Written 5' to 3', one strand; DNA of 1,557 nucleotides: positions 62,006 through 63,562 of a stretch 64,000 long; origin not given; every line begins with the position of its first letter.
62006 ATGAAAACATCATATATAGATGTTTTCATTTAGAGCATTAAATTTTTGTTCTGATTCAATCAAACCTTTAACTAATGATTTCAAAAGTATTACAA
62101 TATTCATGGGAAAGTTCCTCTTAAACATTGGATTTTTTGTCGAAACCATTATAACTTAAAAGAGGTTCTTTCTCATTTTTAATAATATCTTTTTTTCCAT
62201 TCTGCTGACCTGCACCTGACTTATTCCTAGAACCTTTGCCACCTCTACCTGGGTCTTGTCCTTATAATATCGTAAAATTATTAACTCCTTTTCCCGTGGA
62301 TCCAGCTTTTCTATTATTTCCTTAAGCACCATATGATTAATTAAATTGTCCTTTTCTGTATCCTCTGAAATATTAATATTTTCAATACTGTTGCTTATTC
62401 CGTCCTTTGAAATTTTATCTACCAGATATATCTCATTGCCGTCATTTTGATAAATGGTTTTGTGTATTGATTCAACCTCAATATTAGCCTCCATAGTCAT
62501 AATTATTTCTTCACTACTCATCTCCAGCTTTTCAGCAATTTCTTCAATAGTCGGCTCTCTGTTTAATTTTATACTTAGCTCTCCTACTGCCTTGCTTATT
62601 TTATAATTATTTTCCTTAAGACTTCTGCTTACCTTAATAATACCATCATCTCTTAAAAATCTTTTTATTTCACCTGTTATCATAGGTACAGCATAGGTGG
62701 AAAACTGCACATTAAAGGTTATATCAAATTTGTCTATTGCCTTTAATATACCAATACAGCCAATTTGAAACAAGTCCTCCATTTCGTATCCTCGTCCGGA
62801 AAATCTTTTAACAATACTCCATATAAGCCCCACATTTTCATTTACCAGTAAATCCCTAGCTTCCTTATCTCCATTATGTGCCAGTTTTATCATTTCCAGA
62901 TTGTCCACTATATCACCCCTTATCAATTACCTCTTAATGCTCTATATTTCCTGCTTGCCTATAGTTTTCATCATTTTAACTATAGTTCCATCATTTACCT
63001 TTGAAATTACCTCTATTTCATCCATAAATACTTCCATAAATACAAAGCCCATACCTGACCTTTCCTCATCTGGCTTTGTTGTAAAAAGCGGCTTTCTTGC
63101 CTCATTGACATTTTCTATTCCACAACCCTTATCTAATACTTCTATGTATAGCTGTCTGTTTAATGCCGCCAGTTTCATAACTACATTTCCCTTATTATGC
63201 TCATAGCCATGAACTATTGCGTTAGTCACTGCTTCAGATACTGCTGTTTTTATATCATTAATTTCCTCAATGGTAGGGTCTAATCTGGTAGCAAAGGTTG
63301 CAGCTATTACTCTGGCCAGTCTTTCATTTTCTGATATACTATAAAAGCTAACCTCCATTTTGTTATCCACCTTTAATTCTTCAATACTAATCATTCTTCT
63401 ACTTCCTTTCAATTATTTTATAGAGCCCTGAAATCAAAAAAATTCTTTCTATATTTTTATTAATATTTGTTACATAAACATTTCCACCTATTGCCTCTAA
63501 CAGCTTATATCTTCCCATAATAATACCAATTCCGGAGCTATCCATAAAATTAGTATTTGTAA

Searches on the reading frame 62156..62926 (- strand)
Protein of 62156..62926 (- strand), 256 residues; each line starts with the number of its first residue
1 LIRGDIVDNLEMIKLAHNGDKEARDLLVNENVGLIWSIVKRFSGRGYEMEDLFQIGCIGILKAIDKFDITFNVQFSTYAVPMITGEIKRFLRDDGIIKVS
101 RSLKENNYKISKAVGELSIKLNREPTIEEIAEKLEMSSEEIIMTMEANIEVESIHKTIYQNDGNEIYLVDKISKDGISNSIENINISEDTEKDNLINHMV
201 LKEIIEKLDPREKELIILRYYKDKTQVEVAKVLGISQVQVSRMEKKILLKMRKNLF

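Call 5: search_protein_families(library=pfam, proteins=[window:62156-62926:-])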
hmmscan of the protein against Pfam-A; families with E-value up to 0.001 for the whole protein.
window:62156-62926:- (256 aa): 5 families
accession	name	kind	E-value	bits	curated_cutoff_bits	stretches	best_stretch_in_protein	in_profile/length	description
PF04542.20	Sigma70_r2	-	3.6e-18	65.5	24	1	27-94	1-68/71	Sigma-70 region 2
PF04545.22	Sigma70_r4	-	1.9e-16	59.7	24.1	1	205-253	2-50/50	Sigma-70, region 4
PF04539.22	Sigma70_r3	-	8.1e-12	45.5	25.3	1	105-161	1-57/78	Sigma-70 region 3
PF08281.18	Sigma70_r4_2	-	2.1e-09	37.3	25.7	1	200-240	3-43/54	Sigma-70, region 4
PF01381.28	HTH_3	-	0.00017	22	23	0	223-245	9-31/55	Helix-turn-helix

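Call 6: search_protein_families(library=ncbifam, proteins=[window:62156-62926:-], max_evalue=1e-10)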
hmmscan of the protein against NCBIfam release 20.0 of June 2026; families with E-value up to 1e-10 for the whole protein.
window:62156-62926:- (256 aa): 42 families (the best 25 are shown)
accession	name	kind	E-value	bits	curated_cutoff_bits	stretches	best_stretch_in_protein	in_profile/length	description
NF004052.0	PRK05572.1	subfamily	2.5e-100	335.1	311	2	8-188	18-198/252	SigF/SigG family RNA polymerase sporulation sigma factor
TIGR02885.1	spore_sigF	equivalog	1.2e-97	326.3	321.45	1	12-255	1-231/231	RNA polymerase sporulation sigma factor SigF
TIGR02980.1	SigBFG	subfamily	8e-81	271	234.35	1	20-255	1-226/227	SigB/SigF/SigG family RNA polymerase sigma factor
NF006071.0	PRK08215.1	equivalog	1.1e-74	251.3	372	1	11-255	26-257/258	RNA polymerase sporulation sigma factor SigG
TIGR02850.1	spore_sigG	equivalog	2.4e-69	233.6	457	1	13-254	25-253/254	RNA polymerase sporulation sigma factor SigG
NF005514.0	PRK07122.1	subfamily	1.8e-44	151.9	372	1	10-255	28-263/264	RNA polymerase sigma factor SigF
TIGR02941.1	Sigma_B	equivalog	2.6e-43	148.3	315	1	15-254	22-252/255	RNA polymerase sigma factor SigB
NF005644.0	PRK07408.1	subfamily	7.7e-39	133.9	261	1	15-254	20-252/258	RNA polymerase sigma factor SigF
TIGR02937.1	sigma70-ECF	superfamily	7e-38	129.8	42.9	1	22-255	1-165/165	sigma-70 family RNA polymerase sigma factor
TIGR02479.1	FliA_WhiG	subfamily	3.2e-36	125.1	189.6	1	45-255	22-223/224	FliA/WhiG family RNA polymerase sigma factor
TIGR02393.1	RpoD_Cterm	equivalog_domain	2.6e-32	112.3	354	1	23-253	1-226/238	RNA polymerase sigma factor RpoD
NF004471.0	PRK05803.1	subfamily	3e-31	108.5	252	2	11-155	39-171/235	RNA polymerase sporulation sigma factor SigK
NF005920.0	PRK07921.1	subfamily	3.2e-31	108.6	464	1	13-253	82-316/328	RNA polymerase sigma factor SigB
TIGR02997.1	Sig70-cyanoRpoD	subfamily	3.1e-30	105.5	384.5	1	20-252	72-298/298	RNA polymerase sigma factor, RpoD/SigA family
TIGR02846.1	spore_sigmaK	equivalog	3.9e-30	105.1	298.65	1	13-118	39-143/227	RNA polymerase sporulation sigma factor SigK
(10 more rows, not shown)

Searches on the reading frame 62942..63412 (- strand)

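Call 5: search_protein_families(library=pfam, proteins=[window:62942-63412:-])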
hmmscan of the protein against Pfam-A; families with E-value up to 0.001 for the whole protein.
window:62942-63412:- (156 aa): 2 families
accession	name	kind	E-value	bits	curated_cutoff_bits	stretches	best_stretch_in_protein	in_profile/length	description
PF13581.12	HATPase_c_2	-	1.2e-21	77.5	27.4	1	30-149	8-127/127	Histidine kinase-like ATPase domain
PF02518.31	HATPase_c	-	8.5e-09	36.3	26.4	1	52-146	4-104/111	Histidine kinase-, DNA gyrase B-, and HSP90-like ATPase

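Call 6: search_protein_families(library=ncbifam, proteins=[window:62942-63412:-], max_evalue=1e-10)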
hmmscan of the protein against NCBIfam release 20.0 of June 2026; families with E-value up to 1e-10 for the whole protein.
window:62942-63412:- (156 aa): 3 families
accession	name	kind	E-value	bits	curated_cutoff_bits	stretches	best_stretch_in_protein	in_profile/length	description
TIGR01925.2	spIIAB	equivalog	5.4e-57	191.5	135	1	17-151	1-136/137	anti-sigma F factor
NF003144.0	PRK04069.1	equivalog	5.5e-21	74.6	145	1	17-155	6-147/161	anti-sigma B factor RsbW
TIGR01924.1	rsbW_low_gc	equivalog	8.8e-17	61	155.05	1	18-155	7-147/159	anti-sigma B factor RsbW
